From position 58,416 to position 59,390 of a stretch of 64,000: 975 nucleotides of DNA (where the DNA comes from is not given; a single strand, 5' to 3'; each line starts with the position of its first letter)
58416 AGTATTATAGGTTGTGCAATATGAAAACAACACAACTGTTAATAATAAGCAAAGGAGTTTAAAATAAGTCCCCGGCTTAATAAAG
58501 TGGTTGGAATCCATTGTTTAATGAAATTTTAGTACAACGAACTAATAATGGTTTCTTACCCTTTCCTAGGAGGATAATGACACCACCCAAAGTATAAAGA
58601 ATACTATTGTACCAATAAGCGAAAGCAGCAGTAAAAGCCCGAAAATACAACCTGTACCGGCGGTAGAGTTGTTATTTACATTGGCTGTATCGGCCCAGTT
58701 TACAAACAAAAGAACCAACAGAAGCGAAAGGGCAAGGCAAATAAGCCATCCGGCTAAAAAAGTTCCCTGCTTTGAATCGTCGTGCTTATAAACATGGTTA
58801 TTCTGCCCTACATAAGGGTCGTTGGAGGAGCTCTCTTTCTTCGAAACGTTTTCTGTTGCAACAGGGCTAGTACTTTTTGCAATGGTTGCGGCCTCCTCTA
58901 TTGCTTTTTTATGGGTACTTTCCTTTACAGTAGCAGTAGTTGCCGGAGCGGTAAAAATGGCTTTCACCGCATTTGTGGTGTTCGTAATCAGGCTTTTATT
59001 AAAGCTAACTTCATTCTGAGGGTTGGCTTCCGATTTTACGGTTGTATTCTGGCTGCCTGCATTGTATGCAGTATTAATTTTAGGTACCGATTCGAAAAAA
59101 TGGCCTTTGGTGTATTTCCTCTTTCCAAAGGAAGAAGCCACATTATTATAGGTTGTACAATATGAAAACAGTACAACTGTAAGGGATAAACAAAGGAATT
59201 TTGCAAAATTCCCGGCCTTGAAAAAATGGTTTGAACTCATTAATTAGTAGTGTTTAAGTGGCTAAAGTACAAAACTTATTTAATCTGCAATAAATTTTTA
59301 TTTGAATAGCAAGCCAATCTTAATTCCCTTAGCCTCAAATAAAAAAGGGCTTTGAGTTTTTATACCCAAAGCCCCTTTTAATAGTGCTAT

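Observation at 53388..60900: Locus of five diversified paralogs (lipobox, invariant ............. box, hypervariable linker, TM hairpin) wrapped around an S8 subtilisin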

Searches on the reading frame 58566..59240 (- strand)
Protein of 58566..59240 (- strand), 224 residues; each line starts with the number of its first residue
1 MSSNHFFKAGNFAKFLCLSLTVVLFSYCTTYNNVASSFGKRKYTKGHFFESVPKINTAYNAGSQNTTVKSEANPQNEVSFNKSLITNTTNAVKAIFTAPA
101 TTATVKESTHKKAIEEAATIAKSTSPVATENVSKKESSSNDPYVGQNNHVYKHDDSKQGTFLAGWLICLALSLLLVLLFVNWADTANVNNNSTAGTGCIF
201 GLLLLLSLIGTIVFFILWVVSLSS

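Call 4: search_protein_families(library=pfam, proteins=[window:58566-59240:-], max_evalue=1)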
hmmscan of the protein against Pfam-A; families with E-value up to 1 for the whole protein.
window:58566-59240:- (224 aa): 6 families
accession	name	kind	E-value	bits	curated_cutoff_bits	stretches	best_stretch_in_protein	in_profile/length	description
PF03839.21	Sec62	-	0.0012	19.2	27.8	1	84-221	30-162/191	Translocation protein Sec62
PF19658.4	DUF6161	-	0.078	12.9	27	1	150-217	88-154/216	Family of unknown function (DUF6161)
PF20563.3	DUF6773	-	0.26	11.5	27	1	144-220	68-142/163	Family of unknown function (DUF6773)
PF09954.14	DUF2188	-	0.28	11.8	22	1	97-124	15-42/62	Uncharacterized protein conserved in bacteria (DUF2188)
PF12420.13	DUF3671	-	0.33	10.8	34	1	11-222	8-202/223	Fam-L, Fam-M like protein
PF05399.16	EVI2A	-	0.91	9.5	25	1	48-178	17-147/231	Ectropic viral integration site 2A protein (EVI2A)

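Call 5: search_protein_families(library=ncbifam, proteins=[window:58566-59240:-], max_evalue=1)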
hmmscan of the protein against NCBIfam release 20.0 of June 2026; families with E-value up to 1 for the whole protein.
window:58566-59240:- (224 aa): 2 families
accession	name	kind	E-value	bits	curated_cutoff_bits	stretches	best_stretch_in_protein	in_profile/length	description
NF033598.2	elast_bind_EbpS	equivalog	0.0012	17.8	300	1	82-190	245-333/498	elastin-binding protein EbpS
NF038277.1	accessory_MacP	equivalog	0.34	11.4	45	0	109-180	23-95/98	cell wall synthase accessory phosphoprotein MacP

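Call 6: find_homologous_proteins(query=window:58566-59240:-, max_evalue=0.001)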
Query window:58566-59240:- (224 aa): 5 proteins with E <= 0.001 among 1661 candidates.
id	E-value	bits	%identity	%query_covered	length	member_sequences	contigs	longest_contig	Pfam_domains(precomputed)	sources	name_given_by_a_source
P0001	8.0e-140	482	100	100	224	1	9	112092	-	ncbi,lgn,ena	-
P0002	7.1e-60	221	49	100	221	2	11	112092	-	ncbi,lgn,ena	-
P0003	7.9e-32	129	39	90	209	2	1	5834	-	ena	-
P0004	2.8e-19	88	33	100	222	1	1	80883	-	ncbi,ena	-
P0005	1.0e-4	41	38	37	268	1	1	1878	-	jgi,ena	-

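Call 8: find_encoding_contigs(protein=P0004, flank=10000, max_places=4)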
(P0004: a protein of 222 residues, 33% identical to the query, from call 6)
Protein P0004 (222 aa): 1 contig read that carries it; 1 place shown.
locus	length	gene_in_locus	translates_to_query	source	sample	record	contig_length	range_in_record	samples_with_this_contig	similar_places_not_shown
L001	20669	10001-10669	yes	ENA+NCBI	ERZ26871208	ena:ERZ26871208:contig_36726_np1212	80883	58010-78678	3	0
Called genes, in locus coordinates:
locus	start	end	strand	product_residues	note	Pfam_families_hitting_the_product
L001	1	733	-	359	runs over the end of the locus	PF03462:PCRF, PF00472:RF-1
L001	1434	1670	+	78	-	-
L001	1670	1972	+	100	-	-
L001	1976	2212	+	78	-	-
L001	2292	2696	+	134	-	PF08780:NTase_sub_bind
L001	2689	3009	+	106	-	PF01909:NTP_transf_2 (weak), PF18765:Polbeta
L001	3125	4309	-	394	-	PF00586:AIRS, PF02769:AIRS_C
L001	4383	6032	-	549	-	PF00691:OmpA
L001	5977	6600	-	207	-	PF13424:TPR_12 (faint), PF13432:TPR_16 (faint)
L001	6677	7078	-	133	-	-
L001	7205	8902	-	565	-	PF12437:GSIII_N, PF00120:Gln-synt_C, PF18318:Gln-synt_C-ter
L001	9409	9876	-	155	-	-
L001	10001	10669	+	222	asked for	-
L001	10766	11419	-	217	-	-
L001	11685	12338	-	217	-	-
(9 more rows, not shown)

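Call 11: find_homologous_proteins(query=A2, max_evalue=1)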
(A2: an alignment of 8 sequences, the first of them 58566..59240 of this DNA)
Query A2 (8 sequences) (224 aa, profile of the alignment): 6 proteins with E <= 1 among 8000 candidates.
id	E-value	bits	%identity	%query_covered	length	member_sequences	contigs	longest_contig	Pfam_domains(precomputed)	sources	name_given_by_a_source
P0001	3.4e-85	304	100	100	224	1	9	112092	-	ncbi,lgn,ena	-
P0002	2.0e-82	295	49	100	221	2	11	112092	-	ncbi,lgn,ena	-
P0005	1.3e-57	213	38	37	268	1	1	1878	-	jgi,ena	-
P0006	3.6e-52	196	57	23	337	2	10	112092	-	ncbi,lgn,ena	-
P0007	4.9e-20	90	44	22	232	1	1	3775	-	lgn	-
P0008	2.4e-18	85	42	26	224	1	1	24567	-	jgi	-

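Call 13: find_encoding_contigs(protein=P0008, flank=10000, max_places=3)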
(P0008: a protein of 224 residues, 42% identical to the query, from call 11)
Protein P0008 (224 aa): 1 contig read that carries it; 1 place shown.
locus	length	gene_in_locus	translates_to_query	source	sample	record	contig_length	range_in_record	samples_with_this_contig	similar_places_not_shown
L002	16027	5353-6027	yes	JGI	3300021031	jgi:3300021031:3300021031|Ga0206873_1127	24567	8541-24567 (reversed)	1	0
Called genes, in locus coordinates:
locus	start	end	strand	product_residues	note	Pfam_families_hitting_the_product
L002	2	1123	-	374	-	?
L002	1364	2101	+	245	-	PF01012:ETF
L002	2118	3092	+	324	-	PF01012:ETF, PF00766:ETF_alpha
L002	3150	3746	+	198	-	PF02577:BFN_dom, PF02151:UVR (weak)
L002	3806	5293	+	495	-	-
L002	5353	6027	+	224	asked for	-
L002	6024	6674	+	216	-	-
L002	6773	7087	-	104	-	PF11297:DUF3098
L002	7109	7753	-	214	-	PF03070:TENA_THI-4, PF14518:Haem_oxygenas_2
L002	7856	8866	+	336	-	PF11288:DUF3089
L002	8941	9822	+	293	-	PF00698:Acyl_transf_1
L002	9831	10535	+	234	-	-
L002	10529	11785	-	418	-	PF04413:Glycos_transf_N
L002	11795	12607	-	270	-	PF00288:GHMP_kinases_N, PF08544:GHMP_kinases_C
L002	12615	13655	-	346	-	PF01180:DHO_dh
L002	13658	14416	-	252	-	PF01416:PseudoU_synth_1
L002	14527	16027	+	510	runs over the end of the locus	-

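Call 16: find_related_loci(query=A3, collection=genome_contigs, flank=10000)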
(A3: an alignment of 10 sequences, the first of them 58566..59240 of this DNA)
Query A3 (224 aa) in genome_contigs; peptide patterns used: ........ (x = any residue, [..] = any of these).
47 stretches matched a pattern; 13 encode a relative of the query (tblastn E <= 1e-3); 13 distinct loci.
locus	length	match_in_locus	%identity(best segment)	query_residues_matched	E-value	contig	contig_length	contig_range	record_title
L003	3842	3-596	35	28-223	6e-27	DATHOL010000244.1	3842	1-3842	MAG TPA_asm: Bacteroidia bacterium isolate SMAG_U12683 k141_1814353, whole genome shotgun sequence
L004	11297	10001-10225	39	1-75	7e-11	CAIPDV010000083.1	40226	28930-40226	MAG: uncultured Bacteroidetes bacterium isolate KR3_bin-0479 genome assembly, contig: bin-0479:083/126, whole genome sho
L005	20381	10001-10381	31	12-143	2e-10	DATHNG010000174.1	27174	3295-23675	MAG TPA_asm: Bacteroidia bacterium isolate SMAG_U12652 k141_4030087, whole genome shotgun sequence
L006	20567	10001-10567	30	23-210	1e-8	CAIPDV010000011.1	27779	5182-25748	MAG: uncultured Bacteroidetes bacterium isolate KR3_bin-0479 genome assembly, contig: bin-0479:011/126, whole genome sho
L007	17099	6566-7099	27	17-217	1e-8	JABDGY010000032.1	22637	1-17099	MAG: Bacteroidetes bacterium isolate BWOrgControl_Nextera44_MAG5 3300021027.a:Ga0206836_10103, whole genome shotgun sequ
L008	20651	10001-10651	28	20-224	6e-8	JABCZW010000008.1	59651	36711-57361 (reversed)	MAG: Bacteroidetes bacterium isolate BWOrgControl_Nextera83_MAG4 3300020621.a:Ga0206875_1013, whole genome shotgun seque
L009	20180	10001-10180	43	12-76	5e-8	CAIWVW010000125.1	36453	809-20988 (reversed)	MAG: uncultured Bacteroidetes bacterium isolate AM_bin-3948 genome assembly, contig: bin-3948:125/149, whole genome shot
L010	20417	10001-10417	29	20-177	6e-8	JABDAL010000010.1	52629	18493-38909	MAG: Bacteroidetes bacterium isolate BWOrgControl_Nextera31_MAG2 3300020653.a:Ga0206823_1018, whole genome shotgun seque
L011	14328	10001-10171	42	16-72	2e-7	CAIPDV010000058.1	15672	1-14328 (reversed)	MAG: uncultured Bacteroidetes bacterium isolate KR3_bin-0479 genome assembly, contig: bin-0479:058/126, whole genome sho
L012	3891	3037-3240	42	7-72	5e-7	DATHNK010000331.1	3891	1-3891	MAG TPA_asm: Bacteroidia bacterium isolate SMAG_U12656 k141_3634331, whole genome shotgun sequence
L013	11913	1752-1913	46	24-74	7e-7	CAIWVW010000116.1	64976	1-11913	MAG: uncultured Bacteroidetes bacterium isolate AM_bin-3948 genome assembly, contig: bin-3948:116/149, whole genome shot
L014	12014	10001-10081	63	28-54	5e-6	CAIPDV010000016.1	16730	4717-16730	MAG: uncultured Bacteroidetes bacterium isolate KR3_bin-0479 genome assembly, contig: bin-0479:016/126, whole genome sho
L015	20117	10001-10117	44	11-48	1e-4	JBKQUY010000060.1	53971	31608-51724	MAG: Bacteroidia bacterium isolate SEr2D2E2F__bin_46 SEr2D2E2F_000000136747, whole genome shotgun sequence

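Call 23: find_encoding_contigs(protein=P0001, flank=1000, max_places=6)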
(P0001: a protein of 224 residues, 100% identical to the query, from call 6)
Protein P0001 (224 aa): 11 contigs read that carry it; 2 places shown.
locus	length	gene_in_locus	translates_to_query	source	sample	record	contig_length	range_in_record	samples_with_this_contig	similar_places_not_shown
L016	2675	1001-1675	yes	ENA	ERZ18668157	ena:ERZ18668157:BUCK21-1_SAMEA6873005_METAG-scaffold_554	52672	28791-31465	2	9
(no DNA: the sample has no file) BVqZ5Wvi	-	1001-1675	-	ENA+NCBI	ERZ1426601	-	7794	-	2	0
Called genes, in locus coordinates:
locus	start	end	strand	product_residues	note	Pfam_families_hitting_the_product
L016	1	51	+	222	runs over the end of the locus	-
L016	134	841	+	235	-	-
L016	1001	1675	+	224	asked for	-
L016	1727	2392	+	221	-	-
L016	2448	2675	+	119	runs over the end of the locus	-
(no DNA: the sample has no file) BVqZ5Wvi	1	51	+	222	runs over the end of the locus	-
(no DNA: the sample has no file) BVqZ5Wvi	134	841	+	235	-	-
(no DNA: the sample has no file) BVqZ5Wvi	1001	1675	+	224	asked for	-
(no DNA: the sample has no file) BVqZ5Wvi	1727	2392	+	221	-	-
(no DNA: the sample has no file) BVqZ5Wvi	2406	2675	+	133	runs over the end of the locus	-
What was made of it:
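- About ten contigs from other samples carry the same neighbouring genes (call 23).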

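Call 29: search_protein_representatives(alignment_id=A3)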
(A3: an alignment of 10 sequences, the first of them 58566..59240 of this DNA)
Query: 10 sequences, 222 profile positions. Proteins with E-value up to 0.001 (for the whole library): 1358; up to 1e-10: 234; up to 1e-30: 24. The best 150 are listed.
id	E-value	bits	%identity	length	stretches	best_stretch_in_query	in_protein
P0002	3.6e-77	275.8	-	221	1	1-222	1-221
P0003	5.6e-70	252.3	-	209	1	18-221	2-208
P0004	4.4e-65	236.3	-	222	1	1-222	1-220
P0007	1.4e-59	218.2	-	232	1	18-222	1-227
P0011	1.8e-57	211.4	-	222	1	1-220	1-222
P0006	2.8e-57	210.7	-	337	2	1-220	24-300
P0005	7.4e-56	206.1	-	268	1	3-221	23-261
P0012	4.3e-50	187.3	-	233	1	4-221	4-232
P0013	1.0e-45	173.0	-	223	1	1-221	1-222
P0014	2.3e-45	171.8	-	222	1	1-221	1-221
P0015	7.6e-44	166.8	-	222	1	1-221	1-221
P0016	8.8e-36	140.4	-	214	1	7-221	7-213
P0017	3.7e-35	138.4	-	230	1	5-222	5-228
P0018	5.7e-35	137.8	-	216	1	9-214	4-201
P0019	2.7e-34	135.6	-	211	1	1-222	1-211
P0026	2.1e-31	126.1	-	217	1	9-220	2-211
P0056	6.1e-19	85.4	-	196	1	10-217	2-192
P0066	3.6e-17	79.6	-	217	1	8-201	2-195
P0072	2.1e-16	77.1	-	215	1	10-219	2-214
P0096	1.5e-14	71.1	-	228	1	16-219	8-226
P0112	1.2e-13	68.0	-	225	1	11-221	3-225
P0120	2.2e-13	67.2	-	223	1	9-219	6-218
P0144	1.2e-12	64.8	-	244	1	14-213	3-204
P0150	1.6e-12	64.4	-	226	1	8-220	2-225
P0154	1.9e-12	64.1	-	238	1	10-219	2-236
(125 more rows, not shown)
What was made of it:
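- Checked: This is far beyond chance: profile E-values to relatives reach 1e-57 to 1e-77 (call 29).
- The profile search found 1358 representative clusters at E<=1e-3 and 234 at E<=1e-10, mostly full-length proteins of 200-240 aa (call 29).
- Tried and rejected: The exhaustive profile search (call 29) corrected this.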

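Call 31: search_protein_families(library=pfam, proteins=[P0066, P0072, P0096, P0112, P0150, P0154, P0026, P0056, P0120, P0144], max_evalue=0.1)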
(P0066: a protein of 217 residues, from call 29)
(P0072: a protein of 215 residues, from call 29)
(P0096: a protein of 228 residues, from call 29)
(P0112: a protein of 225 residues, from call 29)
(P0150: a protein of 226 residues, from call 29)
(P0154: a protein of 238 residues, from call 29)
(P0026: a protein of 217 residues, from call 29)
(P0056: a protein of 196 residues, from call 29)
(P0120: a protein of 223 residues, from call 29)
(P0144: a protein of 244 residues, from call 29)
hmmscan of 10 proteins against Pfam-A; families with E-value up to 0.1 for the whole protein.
P0066 (217 aa): 1 family
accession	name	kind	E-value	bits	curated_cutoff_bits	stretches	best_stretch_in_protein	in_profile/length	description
PF05154.21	TM2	-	2.3e-17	63.3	27.9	1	154-201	3-51/51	TM2 domain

P0072 (215 aa): 5 families
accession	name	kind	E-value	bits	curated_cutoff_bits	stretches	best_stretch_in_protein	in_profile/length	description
PF13828.11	DUF4190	-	5.9e-13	48.8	35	1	148-210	2-61/62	Domain of unknown function (DUF4190)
PF03669.18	ASTER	-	0.0044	17.4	22.7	1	122-187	7-70/96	PAT complex subunit Asterix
PF01080.22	Presenilin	-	0.0051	16.1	34.3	1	51-213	230-377/408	Presenilin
PF07666.16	MpPF26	-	0.039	14.5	37.2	1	158-213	11-70/75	M penetrans paralogue family 26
PF11190.13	DUF2976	-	0.099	13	28.2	0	162-211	30-77/87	Protein of unknown function (DUF2976)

P0096 (228 aa): 3 families
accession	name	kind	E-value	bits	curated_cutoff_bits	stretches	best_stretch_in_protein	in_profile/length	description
PF01679.22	Pmp3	-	1.3e-09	38.3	22.9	1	163-198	2-37/49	Proteolipid membrane potential modulator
PF20205.3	DUF6567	-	0.02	15.3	27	1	1-30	1-30/123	Family of unknown function (DUF6567)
PF14610.12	Psg1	-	0.09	13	30.1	0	66-179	75-176/186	Ykl077w/Psg1 (Pma1 Stabilization in Golgi)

P0112 (225 aa): 3 families
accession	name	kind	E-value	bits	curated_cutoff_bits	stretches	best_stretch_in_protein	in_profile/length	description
PF01679.22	Pmp3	-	3.4e-06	27.4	22.9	1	160-194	2-36/49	Proteolipid membrane potential modulator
PF05010.19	TACC_C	-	0.013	15.7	29.9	1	50-136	101-187/201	Transforming acidic coiled-coil-containing protein (TACC), C-terminal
PF19529.4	DUF6057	-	0.08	12.3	29.8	0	156-219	117-179/569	Family of unknown function (DUF6057)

P0150 (226 aa): 4 families
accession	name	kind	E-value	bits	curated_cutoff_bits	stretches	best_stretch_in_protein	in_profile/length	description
PF13828.11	DUF4190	-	2.7e-07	30.7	35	1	158-220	2-61/62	Domain of unknown function (DUF4190)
PF05559.16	DUF763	-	0.026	14.2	35.5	1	18-137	144-268/319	Protein of unknown function (DUF763)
PF20990.2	DUF2207_C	-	0.029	14.5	33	1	79-220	77-184/247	Predicted membrane protein (DUF2207) C-terminal domain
PF20291.3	MC5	-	0.093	13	25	0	28-71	95-138/167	ABC-three component (ABC-3C) system Middle Component 5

P0154 (238 aa): 5 families
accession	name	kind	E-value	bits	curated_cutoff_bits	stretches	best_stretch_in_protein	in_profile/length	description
PF01679.22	Pmp3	-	1.3e-05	25.5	22.9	1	172-231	2-48/49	Proteolipid membrane potential modulator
PF06589.16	CRA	-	0.028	14.9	26.6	0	2-189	2-116/123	Circumsporozoite-related antigen (CRA)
PF20205.3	DUF6567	-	0.033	14.5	27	1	1-30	1-30/123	Family of unknown function (DUF6567)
PF20990.2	DUF2207_C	-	0.065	13.4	33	1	63-214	46-186/247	Predicted membrane protein (DUF2207) C-terminal domain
PF01080.22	Presenilin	-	0.08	12.1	34.3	0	64-159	243-320/408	Presenilin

P0026 (217 aa): 3 families
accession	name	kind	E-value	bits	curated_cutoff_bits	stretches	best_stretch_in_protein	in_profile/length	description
PF06687.17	SUR7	-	0.0055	16.8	29.6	1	141-214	95-163/201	SUR7/PalI family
PF13828.11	DUF4190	-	0.019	15.1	35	1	152-206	2-61/62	Domain of unknown function (DUF4190)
PF03189.18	Otopetrin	-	0.024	14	27.8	1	130-213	222-291/434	Otopetrin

P0056 (196 aa): 3 families
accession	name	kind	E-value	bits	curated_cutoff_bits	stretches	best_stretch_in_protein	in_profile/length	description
PF19168.5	DUF5850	-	0.048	14.6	25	1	51-124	63-138/171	Family of unknown function (DUF5850)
PF13828.11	DUF4190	-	0.05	13.8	35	0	147-192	9-60/62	Domain of unknown function (DUF4190)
PF20334.3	DUF6629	-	0.065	13.4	27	0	106-163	28-83/209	Family of unknown function (DUF6629)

P0120 (223 aa): 2 families
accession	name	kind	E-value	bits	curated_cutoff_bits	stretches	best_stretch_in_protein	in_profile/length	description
PF24677.1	DUF7657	-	0.0063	15.7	26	1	146-214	190-261/401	Domain of unknown function (DUF7657)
PF12012.13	DUF3504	-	0.027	14.9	29.7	1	6-89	16-96/162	Domain of unknown function (DUF3504)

P0144 (244 aa): 1 family
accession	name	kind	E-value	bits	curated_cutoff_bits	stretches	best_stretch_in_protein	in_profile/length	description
PF18949.5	DUF5693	-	0.051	12.5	29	1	111-200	277-356/609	Family of unknown function (DUF5693)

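Call 32: search_protein_families(library=ncbifam, proteins=[P0066, P0072, P0096, P0112, P0150, P0154, P0026, P0056, P0120, P0144], max_evalue=0.1)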
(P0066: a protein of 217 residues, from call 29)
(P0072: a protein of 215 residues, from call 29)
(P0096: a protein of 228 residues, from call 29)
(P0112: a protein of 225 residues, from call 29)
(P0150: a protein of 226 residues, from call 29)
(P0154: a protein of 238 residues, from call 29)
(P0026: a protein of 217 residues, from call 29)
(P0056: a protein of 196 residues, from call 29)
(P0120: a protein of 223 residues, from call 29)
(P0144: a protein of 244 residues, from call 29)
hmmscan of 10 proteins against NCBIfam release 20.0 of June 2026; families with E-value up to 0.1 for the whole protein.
P0066 (217 aa): 0 families

P0072 (215 aa): 2 families
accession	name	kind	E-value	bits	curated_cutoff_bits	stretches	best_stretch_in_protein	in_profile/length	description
NF040945.1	CCC_membrane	equivalog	1.7e-06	28.3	65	1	150-212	11-72/99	CCC motif membrane protein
NF053689.1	BamJ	equivalog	0.0089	16.3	100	1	1-136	1-129/184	BamJ family beta-barrel-assembly machinery protein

P0096 (228 aa): 0 families

P0112 (225 aa): 0 families

P0150 (226 aa): 1 family
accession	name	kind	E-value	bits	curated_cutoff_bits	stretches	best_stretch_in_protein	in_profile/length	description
NF040945.1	CCC_membrane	equivalog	0.016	15.5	65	1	157-223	8-73/99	CCC motif membrane protein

P0154 (238 aa): 2 families
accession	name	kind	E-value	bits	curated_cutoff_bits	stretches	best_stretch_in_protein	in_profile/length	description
NF050142.1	PG1828_fam_lipo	equivalog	0.073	13.8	50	0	1-21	1-20/59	PG1828 family lipoprotein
NF046089.1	CD3337_EF1877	subfamily_domain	0.085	11.6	120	0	133-205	262-334/450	CD3337/EF1877 family mobilome membrane protein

P0026 (217 aa): 2 families
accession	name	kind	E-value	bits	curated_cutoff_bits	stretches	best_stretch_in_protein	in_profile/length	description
NF007487.1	PRK10081.1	equivalog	0.00078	19.1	94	1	2-24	3-25/48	lipoprotein toxin entericidin B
NF043081.1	MMSYN1_0165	equivalog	0.0033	16.5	350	1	115-209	139-233/388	oligopeptide ABC transporter permease OppB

P0056 (196 aa): 1 family
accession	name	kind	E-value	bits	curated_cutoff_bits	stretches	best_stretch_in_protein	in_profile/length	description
NF053689.1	BamJ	equivalog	0.041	14.2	100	1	1-105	1-103/184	BamJ family beta-barrel-assembly machinery protein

P0120 (223 aa): 2 families
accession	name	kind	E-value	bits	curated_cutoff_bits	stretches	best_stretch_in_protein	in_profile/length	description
NF040674.1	CPBP_fam_MrtP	equivalog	0.038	13.5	250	1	18-131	70-187/354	myxosortase MrtP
NF005860.0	PRK07789.1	equivalog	0.065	11.5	881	1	72-148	340-419/615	acetolactate synthase large subunit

P0144 (244 aa): 1 family
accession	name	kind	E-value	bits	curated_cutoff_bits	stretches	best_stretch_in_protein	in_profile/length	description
TIGR02740.1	TraF-like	hypoth_equivalog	0.047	13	232.25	1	6-72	7-76/276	TraF-like protein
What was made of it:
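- Tried and rejected: The weak NCBIfam 'BamJ' hits on two relatives (call 32) are spurious.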
